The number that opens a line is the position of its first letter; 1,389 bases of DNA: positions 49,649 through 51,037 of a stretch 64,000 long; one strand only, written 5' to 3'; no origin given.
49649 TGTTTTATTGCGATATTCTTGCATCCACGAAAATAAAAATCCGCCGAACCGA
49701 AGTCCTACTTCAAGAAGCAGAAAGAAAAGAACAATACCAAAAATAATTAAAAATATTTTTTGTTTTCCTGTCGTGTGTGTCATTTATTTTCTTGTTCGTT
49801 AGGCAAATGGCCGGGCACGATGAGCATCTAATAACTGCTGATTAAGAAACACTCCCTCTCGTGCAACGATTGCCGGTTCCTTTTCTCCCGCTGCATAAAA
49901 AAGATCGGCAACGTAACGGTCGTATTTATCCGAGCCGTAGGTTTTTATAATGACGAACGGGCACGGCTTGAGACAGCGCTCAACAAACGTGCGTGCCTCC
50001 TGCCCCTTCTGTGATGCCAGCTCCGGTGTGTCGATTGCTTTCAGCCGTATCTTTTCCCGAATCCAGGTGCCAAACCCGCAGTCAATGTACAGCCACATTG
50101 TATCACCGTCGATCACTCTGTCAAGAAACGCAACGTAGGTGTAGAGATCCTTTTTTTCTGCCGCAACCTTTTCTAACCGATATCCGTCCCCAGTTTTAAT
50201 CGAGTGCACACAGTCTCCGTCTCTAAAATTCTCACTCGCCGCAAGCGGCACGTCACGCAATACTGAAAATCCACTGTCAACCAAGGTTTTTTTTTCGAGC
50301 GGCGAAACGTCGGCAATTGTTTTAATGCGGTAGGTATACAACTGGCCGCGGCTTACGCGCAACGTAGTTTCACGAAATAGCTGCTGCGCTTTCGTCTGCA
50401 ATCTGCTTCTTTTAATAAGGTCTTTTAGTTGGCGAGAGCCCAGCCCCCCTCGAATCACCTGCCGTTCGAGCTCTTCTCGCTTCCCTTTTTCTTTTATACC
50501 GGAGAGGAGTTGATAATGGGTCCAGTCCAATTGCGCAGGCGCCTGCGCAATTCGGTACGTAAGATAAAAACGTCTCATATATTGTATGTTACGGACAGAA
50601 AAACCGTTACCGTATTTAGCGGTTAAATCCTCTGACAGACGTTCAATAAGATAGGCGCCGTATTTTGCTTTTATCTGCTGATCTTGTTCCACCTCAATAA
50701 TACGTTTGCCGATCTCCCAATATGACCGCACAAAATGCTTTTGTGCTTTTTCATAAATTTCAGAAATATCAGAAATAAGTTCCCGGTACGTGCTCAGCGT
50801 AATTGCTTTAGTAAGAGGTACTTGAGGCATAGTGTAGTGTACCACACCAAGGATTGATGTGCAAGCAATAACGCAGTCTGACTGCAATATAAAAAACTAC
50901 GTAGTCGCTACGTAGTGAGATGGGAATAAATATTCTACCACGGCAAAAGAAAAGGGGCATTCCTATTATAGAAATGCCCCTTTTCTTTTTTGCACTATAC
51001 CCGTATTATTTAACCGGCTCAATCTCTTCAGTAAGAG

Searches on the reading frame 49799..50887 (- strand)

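Call 54: search_protein_families(library=pfam, proteins=[window:49799-50887:-], max_evalue=0.0001)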
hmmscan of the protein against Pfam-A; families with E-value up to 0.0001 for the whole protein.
window:49799-50887:- (362 aa): 2 families
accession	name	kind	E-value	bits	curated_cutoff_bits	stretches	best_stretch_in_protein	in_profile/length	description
PF17761.7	DUF1016_N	-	5.9e-29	101.4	32.8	1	43-161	12-133/137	DUF1016 N-terminal domain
PF00565.23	SNase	-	5e-05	24.2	21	0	279-344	1-71/107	Staphylococcal nuclease homologue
